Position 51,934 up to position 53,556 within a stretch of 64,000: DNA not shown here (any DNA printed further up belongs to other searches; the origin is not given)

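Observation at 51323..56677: Metal-regulator gene embedded in a run of membrane-lipid-type enzymes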

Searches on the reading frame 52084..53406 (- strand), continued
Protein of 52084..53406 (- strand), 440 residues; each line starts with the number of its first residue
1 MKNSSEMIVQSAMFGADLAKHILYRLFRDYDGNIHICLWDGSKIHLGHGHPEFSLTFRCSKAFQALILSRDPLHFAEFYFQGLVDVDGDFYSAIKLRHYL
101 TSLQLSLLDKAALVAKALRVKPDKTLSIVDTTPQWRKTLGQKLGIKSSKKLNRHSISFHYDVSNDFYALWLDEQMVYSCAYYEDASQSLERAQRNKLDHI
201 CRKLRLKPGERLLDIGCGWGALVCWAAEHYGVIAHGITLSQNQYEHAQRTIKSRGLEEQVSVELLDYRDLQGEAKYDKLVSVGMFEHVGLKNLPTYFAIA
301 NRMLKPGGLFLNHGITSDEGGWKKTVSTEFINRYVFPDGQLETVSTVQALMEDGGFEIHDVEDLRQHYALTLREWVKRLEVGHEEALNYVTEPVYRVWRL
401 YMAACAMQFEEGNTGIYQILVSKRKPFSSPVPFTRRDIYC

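Call 10: find_homologous_proteins(query=window:52084-53406:-, max_evalue=1e-30)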
Query window:52084-53406:- (440 aa): 8000 proteins with E <= 1e-30 among 8000 candidates; the best 120 are listed.
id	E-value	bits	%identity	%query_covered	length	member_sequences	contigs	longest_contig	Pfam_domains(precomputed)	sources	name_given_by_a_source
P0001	6.1e-276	933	91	100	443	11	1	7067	PF07021.19,PF13847.13,PF13489.13,PF02353.27,PF05175.21,PF13649.13,PF08241.19,PF08242.19,PF25371.2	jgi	-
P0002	6.9e-269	910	88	100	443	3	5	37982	PF07021.19,PF13847.13,PF13489.13,PF02353.27,PF05175.21,PF13649.13,PF08241.19,PF08242.19,PF25371.2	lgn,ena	-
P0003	2.1e-257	872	84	100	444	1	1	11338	PF07021.19,PF13847.13,PF13489.13,PF02353.27,PF13649.13,PF08241.19,PF08242.19,PF25371.2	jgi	jgi:cyclopropane-fatty-acyl-phospholipid synthase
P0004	4.1e-257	871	84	100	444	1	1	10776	PF07021.19,PF13847.13,PF13489.13,PF02353.27,PF13649.13,PF08241.19,PF08242.19,PF25371.2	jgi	jgi:cyclopropane-fatty-acyl-phospholipid synthase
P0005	7.6e-257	871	84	100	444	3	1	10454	PF13847.13,PF13489.13,PF02353.27,PF13649.13,PF08241.19,PF08242.19,PF25371.2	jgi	jgi:cyclopropane-fatty-acyl-phospholipid synthase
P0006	1.1e-256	870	85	100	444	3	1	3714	PF07021.19,PF13847.13,PF13489.13,PF02353.27,PF13649.13,PF08241.19,PF08242.19,PF25371.2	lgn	-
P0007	6.0e-251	851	81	100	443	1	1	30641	PF13847.13,PF13489.13,PF02353.27,PF13649.13,PF08241.19,PF08242.19,PF25371.2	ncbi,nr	ncbi:MAG: cyclopropane-fatty-acyl-phospholipid synthase family protein [Methylotenera sp.]|nr:cyclop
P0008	1.6e-250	850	82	100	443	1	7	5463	PF07021.19,PF13847.13,PF13489.13,PF02353.27,PF13649.13,PF08241.19,PF08242.19,PF25371.2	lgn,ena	-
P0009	1.7e-250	850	82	100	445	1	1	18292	PF07021.19,PF13847.13,PF13489.13,PF02353.27,PF13649.13,PF08241.19,PF08242.19,PF25371.2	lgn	-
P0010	5.7e-250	848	82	100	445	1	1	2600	PF07021.19,PF13847.13,PF13489.13,PF02353.27,PF13649.13,PF08241.19,PF08242.19,PF25371.2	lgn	-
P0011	2.1e-249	846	82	100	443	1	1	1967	PF13847.13,PF13489.13,PF02353.27,PF13649.13,PF08241.19,PF08242.19,PF25371.2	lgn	-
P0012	1.3e-248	843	81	100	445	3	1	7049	PF13847.13,PF13489.13,PF02353.27,PF13649.13,PF08241.19,PF08242.19,PF25371.2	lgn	-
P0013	1.4e-248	843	80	100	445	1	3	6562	PF13847.13,PF13489.13,PF02353.27,PF13649.13,PF08241.19,PF08242.19,PF25371.2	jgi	-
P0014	1.2e-247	840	81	100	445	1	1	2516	PF13847.13,PF13489.13,PF02353.27,PF13649.13,PF08241.19,PF08242.19,PF25371.2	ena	-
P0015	2.1e-246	836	80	100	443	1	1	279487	PF07021.19,PF13847.13,PF13489.13,PF02353.27,PF13649.13,PF08241.19,PF08242.19,PF25371.2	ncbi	-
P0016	4.1e-246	835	80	100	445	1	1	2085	PF07021.19,PF13847.13,PF13489.13,PF02353.27,PF13649.13,PF08241.19,PF08242.19,PF25371.2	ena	-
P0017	5.0e-246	835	81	100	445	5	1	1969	PF07021.19,PF13847.13,PF13489.13,PF02353.27,PF13649.13,PF08241.19,PF08242.19,PF25371.2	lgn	-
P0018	6.7e-246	834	80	100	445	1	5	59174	PF13847.13,PF13489.13,PF02353.27,PF13649.13,PF08241.19,PF08242.19,PF25371.2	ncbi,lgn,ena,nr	ncbi:MAG: cyclopropane-fatty-acyl-phospholipid synthase [Betaproteobacteria bacterium]|nr:cyclopropa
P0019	3.4e-245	832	80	100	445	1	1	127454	PF07021.19,PF13847.13,PF13489.13,PF02353.27,PF13649.13,PF08241.19,PF08242.19,PF25371.2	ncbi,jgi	-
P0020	7.3e-245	831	80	100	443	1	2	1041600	PF07021.19,PF13847.13,PF13489.13,PF02353.27,PF05175.21,PF13649.13,PF08241.19,PF08242.19,PF25371.2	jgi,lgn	-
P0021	1.4e-243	827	79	100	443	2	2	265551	PF07021.19,PF13847.13,PF13489.13,PF02353.27,PF13649.13,PF08241.19,PF08242.19,PF25371.2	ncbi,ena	ncbi:MAG: class I SAM-dependent methyltransferase [Burkholderiales bacterium]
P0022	4.1e-243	825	80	100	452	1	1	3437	PF13847.13,PF13489.13,PF02353.27,PF13649.13,PF08241.19,PF08242.19,PF25371.2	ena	-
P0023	1.1e-242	824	79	100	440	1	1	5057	PF13847.13,PF13489.13,PF02353.27,PF13649.13,PF08241.19,PF08242.19,PF25371.2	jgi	jgi:cyclopropane-fatty-acyl-phospholipid synthase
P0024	1.1e-242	824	79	100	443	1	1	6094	PF13847.13,PF13489.13,PF02353.27,PF13649.13,PF08241.19,PF08242.19,PF25371.2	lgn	-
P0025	5.0e-242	822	79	100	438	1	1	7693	PF13847.13,PF13489.13,PF02353.27,PF13649.13,PF08241.19,PF08242.19,PF25371.2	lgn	-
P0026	1.3e-241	820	79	100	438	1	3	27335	PF13847.13,PF13489.13,PF02353.27,PF13649.13,PF08241.19,PF08242.19,PF25371.2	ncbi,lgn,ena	-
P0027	6.4e-240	815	79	100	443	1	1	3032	PF07021.19,PF13847.13,PF13489.13,PF02353.27,PF13649.13,PF08241.19,PF08242.19,PF25371.2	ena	-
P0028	1.6e-239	813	79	100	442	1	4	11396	PF07021.19,PF13847.13,PF13489.13,PF02353.27,PF13649.13,PF08241.19,PF08242.19,PF25371.2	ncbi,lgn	-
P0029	2.5e-239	813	79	100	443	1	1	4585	PF07021.19,PF13847.13,PF13489.13,PF02353.27,PF13649.13,PF08241.19,PF08242.19,PF25371.2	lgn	-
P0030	1.1e-238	811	79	100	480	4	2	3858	PF07021.19,PF13847.13,PF13489.13,PF02353.27,PF13649.13,PF08241.19,PF08242.19,PF25371.2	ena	-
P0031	1.9e-238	810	79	100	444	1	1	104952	PF07021.19,PF13847.13,PF13489.13,PF02353.27,PF13649.13,PF08241.19,PF08242.19,PF25371.2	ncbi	-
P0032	2.9e-238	809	78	100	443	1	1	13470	PF07021.19,PF13847.13,PF13489.13,PF02353.27,PF13649.13,PF08241.19,PF08242.19,PF25371.2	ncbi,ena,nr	ncbi:MAG: cyclopropane-fatty-acyl-phospholipid synthase [Ignavibacteria bacterium RIFCSPLOWO2_02_FUL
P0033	5.0e-238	808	78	100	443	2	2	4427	PF13847.13,PF13489.13,PF02353.27,PF13649.13,PF08241.19,PF08242.19,PF25371.2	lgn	-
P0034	5.1e-238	808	78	100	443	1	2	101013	PF07021.19,PF13847.13,PF13489.13,PF02353.27,PF13649.13,PF08241.19,PF08242.19,PF25371.2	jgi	jgi:cyclopropane-fatty-acyl-phospholipid synthase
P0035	6.6e-238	808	79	100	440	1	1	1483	PF07021.19,PF13847.13,PF13489.13,PF02353.27,PF13649.13,PF08241.19,PF08242.19,PF25371.2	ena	-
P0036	8.5e-238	808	77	100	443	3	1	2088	PF13847.13,PF13489.13,PF02353.27,PF13649.13,PF08241.19,PF08242.19,PF25371.2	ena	-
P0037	1.1e-237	807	80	97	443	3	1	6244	PF07021.19,PF13847.13,PF13489.13,PF02353.27,PF13649.13,PF08241.19,PF08242.19,PF25371.2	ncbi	ncbi:MAG: cyclopropane-fatty-acyl-phospholipid synthase family protein [Pseudomonadota bacterium]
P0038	3.5e-237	806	79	97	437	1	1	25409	PF07021.19,PF13847.13,PF13489.13,PF02353.27,PF13649.13,PF08241.19,PF08242.19,PF25371.2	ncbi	-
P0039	3.9e-237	806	78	100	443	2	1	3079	PF07021.19,PF13847.13,PF13489.13,PF02353.27,PF13649.13,PF08241.19,PF08242.19,PF25371.2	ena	-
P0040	5.1e-237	805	77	100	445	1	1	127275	PF07021.19,PF13847.13,PF13489.13,PF02353.27,PF13649.13,PF08241.19,PF08242.19,PF25371.2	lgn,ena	-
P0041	5.5e-237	805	78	100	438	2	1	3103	PF13847.13,PF13489.13,PF02353.27,PF13649.13,PF08241.19,PF08242.19,PF25371.2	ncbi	-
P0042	6.0e-237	805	78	100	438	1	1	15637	PF13847.13,PF13489.13,PF02353.27,PF13649.13,PF08241.19,PF08242.19,PF25371.2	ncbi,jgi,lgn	jgi:cyclopropane-fatty-acyl-phospholipid synthase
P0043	6.3e-237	805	78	100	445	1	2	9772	PF07021.19,PF13847.13,PF13489.13,PF02353.27,PF13649.13,PF08241.19,PF08242.19,PF25371.2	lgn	-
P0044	6.9e-237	805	79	98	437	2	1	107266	PF13847.13,PF13489.13,PF02353.27,PF13649.13,PF08241.19,PF08242.19,PF25371.2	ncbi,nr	ncbi:MAG: class I SAM-dependent methyltransferase [Gammaproteobacteria bacterium]|nr:class I SAM-dep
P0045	1.1e-236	804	78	100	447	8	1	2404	PF07021.19,PF13847.13,PF13489.13,PF02353.27,PF13649.13,PF08241.19,PF08242.19,PF25371.2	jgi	jgi:cyclopropane-fatty-acyl-phospholipid synthase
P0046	1.4e-236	804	77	100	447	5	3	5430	PF07021.19,PF13847.13,PF13489.13,PF02353.27,PF13649.13,PF08241.19,PF08242.19,PF25371.2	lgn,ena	-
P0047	2.6e-236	803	78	100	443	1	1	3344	PF07021.19,PF13847.13,PF13489.13,PF02353.27,PF13649.13,PF08241.19,PF08242.19,PF25371.2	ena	-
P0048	2.6e-236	803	78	100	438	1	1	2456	PF13847.13,PF13489.13,PF02353.27,PF13649.13,PF08241.19,PF08242.19,PF25371.2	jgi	jgi:cyclopropane-fatty-acyl-phospholipid synthase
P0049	4.1e-236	802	78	100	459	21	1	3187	PF07021.19,PF13847.13,PF13489.13,PF02353.27,PF13649.13,PF08241.19,PF08242.19,PF25371.2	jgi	-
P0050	8.2e-235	798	77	100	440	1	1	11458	PF07021.19,PF13847.13,PF13489.13,PF02353.27,PF13649.13,PF08241.19,PF08242.19,PF25371.2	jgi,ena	-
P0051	1.1e-234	797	77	100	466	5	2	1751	PF07021.19,PF13847.13,PF13489.13,PF02353.27,PF13649.13,PF08241.19,PF08242.19,PF25371.2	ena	-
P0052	6.8e-234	795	77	100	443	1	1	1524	PF13847.13,PF13489.13,PF02353.27,PF13649.13,PF08241.19,PF08242.19,PF25371.2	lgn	-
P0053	1.1e-233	794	76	100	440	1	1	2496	PF07021.19,PF13847.13,PF13489.13,PF02353.27,PF13649.13,PF08241.19,PF08242.19,PF25371.2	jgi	-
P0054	2.1e-233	793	77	100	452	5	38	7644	PF07021.19,PF13847.13,PF13489.13,PF02353.27,PF13649.13,PF08241.19,PF08242.19,PF25371.2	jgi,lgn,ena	-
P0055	6.1e-233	792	78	100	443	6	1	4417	PF13847.13,PF13489.13,PF02353.27,PF13649.13,PF08241.19,PF08242.19,PF25371.2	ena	-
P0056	7.9e-233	791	76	100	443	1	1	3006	PF07021.19,PF13847.13,PF13489.13,PF02353.27,PF13649.13,PF08241.19,PF08242.19,PF25371.2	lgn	-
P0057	9.9e-233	791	77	100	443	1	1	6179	PF07021.19,PF13847.13,PF13489.13,PF02353.27,PF13649.13,PF08241.19,PF08242.19,PF25371.2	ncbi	-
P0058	3.1e-232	789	78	97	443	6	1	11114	PF07021.19,PF13847.13,PF13489.13,PF02353.27,PF13649.13,PF08241.19,PF08242.19,PF25371.2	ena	-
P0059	9.9e-232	788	76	100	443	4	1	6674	PF07021.19,PF13847.13,PF13489.13,PF02353.27,PF13649.13,PF08241.19,PF08242.19,PF25371.2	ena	-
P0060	2.6e-231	786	76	100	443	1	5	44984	PF07021.19,PF13847.13,PF13489.13,PF02353.27,PF13649.13,PF08241.19,PF08242.19,PF25371.2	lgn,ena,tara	tara:strand:+ start:1982 stop:3313 length:1332 start_codon:yes stop_codon:yes gene_type:complete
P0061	5.3e-231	785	77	100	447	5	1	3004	PF07021.19,PF13847.13,PF13489.13,PF02353.27,PF13649.13,PF08241.19,PF08242.19,PF25371.2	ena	-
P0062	5.7e-231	785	78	97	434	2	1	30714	PF07021.19,PF13847.13,PF13489.13,PF02353.27,PF13649.13,PF08241.19,PF08242.19,PF25371.2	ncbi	ncbi:MAG: cyclopropane-fatty-acyl-phospholipid synthase family protein [Gallionellaceae bacterium]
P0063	1.9e-230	783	76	100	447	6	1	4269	PF13847.13,PF13489.13,PF02353.27,PF13649.13,PF08241.19,PF08242.19,PF25371.2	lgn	-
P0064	2.6e-230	783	77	97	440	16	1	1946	PF13847.13,PF13489.13,PF02353.27,PF13649.13,PF08241.19,PF08242.19,PF25371.2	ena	-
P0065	1.0e-229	781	76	100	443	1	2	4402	PF07021.19,PF13847.13,PF13489.13,PF02353.27,PF13649.13,PF08241.19,PF08242.19,PF25371.2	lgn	-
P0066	2.5e-229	780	75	100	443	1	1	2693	PF07021.19,PF13847.13,PF13489.13,PF02353.27,PF13649.13,PF08241.19,PF08242.19,PF25371.2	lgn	-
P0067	2.7e-228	776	78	97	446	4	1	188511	PF07021.19,PF13847.13,PF13489.13,PF02353.27,PF13649.13,PF08241.19,PF08242.19,PF25371.2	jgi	jgi:cyclopropane-fatty-acyl-phospholipid synthase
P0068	5.5e-228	775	75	100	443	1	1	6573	PF07021.19,PF13847.13,PF13489.13,PF02353.27,PF13649.13,PF08241.19,PF08242.19,PF25371.2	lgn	-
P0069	6.1e-228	775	76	100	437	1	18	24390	PF13847.13,PF13489.13,PF02353.27,PF13649.13,PF08241.19,PF08242.19,PF25371.2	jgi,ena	-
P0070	7.0e-228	775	75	100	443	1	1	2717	PF07021.19,PF13847.13,PF13489.13,PF02353.27,PF13649.13,PF08241.19,PF08242.19,PF25371.2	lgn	-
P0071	3.3e-227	773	76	100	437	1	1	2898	PF13847.13,PF13489.13,PF02353.27,PF13649.13,PF08241.19,PF08242.19,PF25371.2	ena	-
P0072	3.7e-227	773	75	100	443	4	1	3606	PF07021.19,PF13847.13,PF13489.13,PF02353.27,PF13649.13,PF08241.19,PF08242.19,PF25371.2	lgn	-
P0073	4.9e-227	772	75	100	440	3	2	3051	PF13847.13,PF13489.13,PF02353.27,PF13649.13,PF08241.19,PF08242.19,PF25371.2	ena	-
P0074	6.8e-227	772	76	97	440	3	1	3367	PF07021.19,PF13847.13,PF13489.13,PF02353.27,PF13649.13,PF08241.19,PF08242.19,PF25371.2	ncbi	-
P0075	7.5e-227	772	76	100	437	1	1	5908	PF13847.13,PF13489.13,PF02353.27,PF13649.13,PF08241.19,PF08242.19,PF25371.2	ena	-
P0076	1.7e-226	770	75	100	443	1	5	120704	PF07021.19,PF13847.13,PF13489.13,PF02353.27,PF13649.13,PF08241.19,PF08242.19,PF25371.2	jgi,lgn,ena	-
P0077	1.7e-226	770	75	100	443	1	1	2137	PF07021.19,PF13847.13,PF13489.13,PF02353.27,PF13649.13,PF08241.19,PF08242.19,PF25371.2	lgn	-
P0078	7.4e-226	768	75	100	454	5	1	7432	PF13847.13,PF13489.13,PF02353.27,PF13649.13,PF08241.19,PF08242.19,PF25371.2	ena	-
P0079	1.2e-225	768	74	100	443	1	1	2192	PF07021.19,PF13847.13,PF13489.13,PF02353.27,PF13649.13,PF08241.19,PF08242.19,PF25371.2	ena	-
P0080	1.3e-224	764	74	100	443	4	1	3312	PF13847.13,PF13489.13,PF02353.27,PF13649.13,PF08241.19,PF08242.19,PF25371.2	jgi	-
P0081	1.4e-224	764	74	100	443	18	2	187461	PF07021.19,PF13847.13,PF13489.13,PF02353.27,PF13649.13,PF08241.19,PF08242.19,PF25371.2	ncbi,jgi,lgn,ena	-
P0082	2.3e-224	763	74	100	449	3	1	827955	PF13847.13,PF13489.13,PF02353.27,PF13649.13,PF08241.19,PF08242.19,PF25371.2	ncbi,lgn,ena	-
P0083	2.6e-224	763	75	100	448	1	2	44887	PF07021.19,PF13847.13,PF13489.13,PF02353.27,PF13649.13,PF08241.19,PF08242.19,PF25371.2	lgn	-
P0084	2.7e-224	763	74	100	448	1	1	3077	PF07021.19,PF13847.13,PF13489.13,PF02353.27,PF13649.13,PF08241.19,PF08242.19,PF25371.2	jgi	jgi:cyclopropane-fatty-acyl-phospholipid synthase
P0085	5.4e-224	762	75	100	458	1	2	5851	PF07021.19,PF13847.13,PF13489.13,PF02353.27,PF13649.13,PF08241.19,PF08242.19,PF25371.2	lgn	-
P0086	1.6e-223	761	76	97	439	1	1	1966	PF07021.19,PF13847.13,PF13489.13,PF02353.27,PF13649.13,PF08241.19,PF08242.19,PF25371.2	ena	-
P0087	1.9e-223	760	73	100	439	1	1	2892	PF07021.19,PF13847.13,PF13489.13,PF02353.27,PF13649.13,PF08241.19,PF08242.19,PF25371.2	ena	-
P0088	4.0e-223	759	75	96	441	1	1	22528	PF07021.19,PF13847.13,PF13489.13,PF02353.27,PF13649.13,PF08241.19,PF08242.19,PF25371.2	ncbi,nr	ncbi:MAG TPA: cyclopropane-fatty-acyl-phospholipid synthase family protein [Gallionella sp.]|nr:cycl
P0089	6.2e-223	759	75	96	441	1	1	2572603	PF07021.19,PF13847.13,PF13489.13,PF02353.27,PF13649.13,PF08241.19,PF08242.19,PF25371.2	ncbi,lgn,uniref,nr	ncbi:cyclopropane-fatty-acyl-phospholipid synthase [Ferrigenium kumadai]|uniref:Cyclopropane-fatty-a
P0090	2.3e-222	757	73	100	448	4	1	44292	PF13847.13,PF13489.13,PF02353.27,PF13649.13,PF08241.19,PF08242.19,PF25371.2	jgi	-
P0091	4.2e-222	756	75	96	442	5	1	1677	PF07021.19,PF13847.13,PF13489.13,PF02353.27,PF13649.13,PF08241.19,PF08242.19,PF25371.2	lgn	-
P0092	4.4e-222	756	75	96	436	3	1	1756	PF13847.13,PF13489.13,PF02353.27,PF13649.13,PF08241.19,PF08242.19,PF25371.2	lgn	-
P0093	7.5e-222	755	77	97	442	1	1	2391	PF07021.19,PF13847.13,PF13489.13,PF02353.27,PF13649.13,PF08241.19,PF08242.19,PF25371.2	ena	-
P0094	1.9e-221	754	76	97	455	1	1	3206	PF07021.19,PF13847.13,PF13489.13,PF02353.27,PF13649.13,PF08241.19,PF08242.19,PF25371.2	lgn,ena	-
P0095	7.3e-221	752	75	96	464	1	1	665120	PF07021.19,PF13847.13,PF13489.13,PF02353.27,PF13649.13,PF08241.19,PF08242.19,PF25371.2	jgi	jgi:cyclopropane-fatty-acyl-phospholipid synthase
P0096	1.0e-220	751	75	97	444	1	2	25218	PF07021.19,PF13847.13,PF13489.13,PF02353.27,PF13649.13,PF08241.19,PF08242.19,PF25371.2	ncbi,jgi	jgi:cyclopropane-fatty-acyl-phospholipid synthase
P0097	1.2e-220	751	73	100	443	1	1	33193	PF07021.19,PF13847.13,PF13489.13,PF02353.27,PF13649.13,PF08241.19,PF08242.19,PF25371.2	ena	-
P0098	2.2e-220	750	73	100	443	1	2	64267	PF07021.19,PF13847.13,PF13489.13,PF02353.27,PF13649.13,PF08241.19,PF08242.19,PF25371.2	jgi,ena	-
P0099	3.2e-220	750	75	97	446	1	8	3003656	PF13847.13,PF13489.13,PF02353.27,PF13649.13,PF08241.19,PF08242.19,PF25371.2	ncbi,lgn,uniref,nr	ncbi:class I SAM-dependent methyltransferase [Sideroxydans lithotrophicus]|uniref:Cyclopropane-fatty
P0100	3.6e-220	750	75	97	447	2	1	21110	PF07021.19,PF13847.13,PF13489.13,PF02353.27,PF13649.13,PF08241.19,PF08242.19,PF25371.2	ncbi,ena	-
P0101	3.7e-220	750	72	100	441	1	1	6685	PF07021.19,PF13847.13,PF13489.13,PF02353.27,PF13649.13,PF08241.19,PF08242.19,PF25371.2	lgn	-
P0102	1.2e-219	748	73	100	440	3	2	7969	PF07021.19,PF13847.13,PF13489.13,PF02353.27,PF13649.13,PF08241.19,PF08242.19,PF25371.2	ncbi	-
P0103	1.9e-219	747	72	100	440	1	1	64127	PF13847.13,PF13489.13,PF02353.27,PF13649.13,PF08241.19,PF08242.19,PF25371.2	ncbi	-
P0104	2.5e-219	747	72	100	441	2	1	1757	PF13847.13,PF13489.13,PF02353.27,PF13649.13,PF08241.19,PF08242.19,PF25371.2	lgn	-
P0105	2.7e-219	747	72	100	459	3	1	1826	PF13847.13,PF13489.13,PF02353.27,PF05175.21,PF13649.13,PF08241.19,PF08242.19,PF25371.2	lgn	-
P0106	2.1e-218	744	72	98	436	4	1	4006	PF13847.13,PF13489.13,PF02353.27,PF05175.21,PF13649.13,PF08241.19,PF08242.19,PF25371.2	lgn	-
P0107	4.0e-218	743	73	100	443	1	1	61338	PF07021.19,PF13847.13,PF13489.13,PF02353.27,PF13649.13,PF08241.19,PF08242.19,PF25371.2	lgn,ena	-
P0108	5.5e-218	742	74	96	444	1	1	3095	PF13847.13,PF13489.13,PF02353.27,PF13649.13,PF08241.19,PF08242.19,PF25371.2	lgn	-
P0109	8.6e-218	742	73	100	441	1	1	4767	PF07021.19,PF13847.13,PF13489.13,PF02353.27,PF13649.13,PF08241.19,PF08242.19,PF25371.2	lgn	-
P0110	3.7e-217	740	72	100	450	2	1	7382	PF07021.19,PF13847.13,PF13489.13,PF02353.27,PF05175.21,PF13649.13,PF08241.19,PF08242.19,PF25371.2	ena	-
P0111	3.8e-217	740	72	100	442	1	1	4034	PF07021.19,PF13847.13,PF13489.13,PF02353.27,PF13649.13,PF08241.19,PF08242.19,PF25371.2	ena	-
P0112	4.7e-217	739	74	97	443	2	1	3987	PF07021.19,PF13847.13,PF13489.13,PF02353.27,PF13649.13,PF08241.19,PF08242.19,PF25371.2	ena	-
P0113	1.1e-216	738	72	97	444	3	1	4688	PF07021.19,PF13847.13,PF13489.13,PF02353.27,PF13649.13,PF08241.19,PF08242.19,PF25371.2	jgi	jgi:cyclopropane-fatty-acyl-phospholipid synthase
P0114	1.2e-216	738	71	100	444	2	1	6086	PF07021.19,PF13847.13,PF13489.13,PF02353.27,PF13649.13,PF08241.19,PF08242.19,PF25371.2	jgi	jgi:cyclopropane-fatty-acyl-phospholipid synthase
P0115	2.2e-216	737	73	97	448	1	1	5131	PF13847.13,PF13489.13,PF02353.27,PF05175.21,PF13649.13,PF08241.19,PF08242.19,PF25371.2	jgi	jgi:cyclopropane-fatty-acyl-phospholipid synthase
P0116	1.2e-215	735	72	97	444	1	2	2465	PF07021.19,PF13847.13,PF13489.13,PF02353.27,PF13649.13,PF08241.19,PF08242.19,PF25371.2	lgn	-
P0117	2.9e-215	733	71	100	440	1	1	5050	PF07021.19,PF13847.13,PF13489.13,PF02353.27,PF13649.13,PF08241.19,PF08242.19,PF25371.2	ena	-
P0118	4.1e-215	733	73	97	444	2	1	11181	PF07021.19,PF13847.13,PF13489.13,PF02353.27,PF13649.13,PF08241.19,PF08242.19,PF25371.2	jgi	jgi:cyclopropane-fatty-acyl-phospholipid synthase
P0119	6.9e-215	732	72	100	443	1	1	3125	PF07021.19,PF13847.13,PF13489.13,PF02353.27,PF13649.13,PF08241.19,PF08242.19,PF25371.2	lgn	-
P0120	1.2e-214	731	70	100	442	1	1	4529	PF13847.13,PF13489.13,PF02353.27,PF13649.13,PF08241.19,PF08242.19,PF25371.2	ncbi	-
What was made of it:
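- Closest known: Cyclopropane fatty acid synthases. Different: Very highly conserved and horizontally spread on stress and metal islands (call 10).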
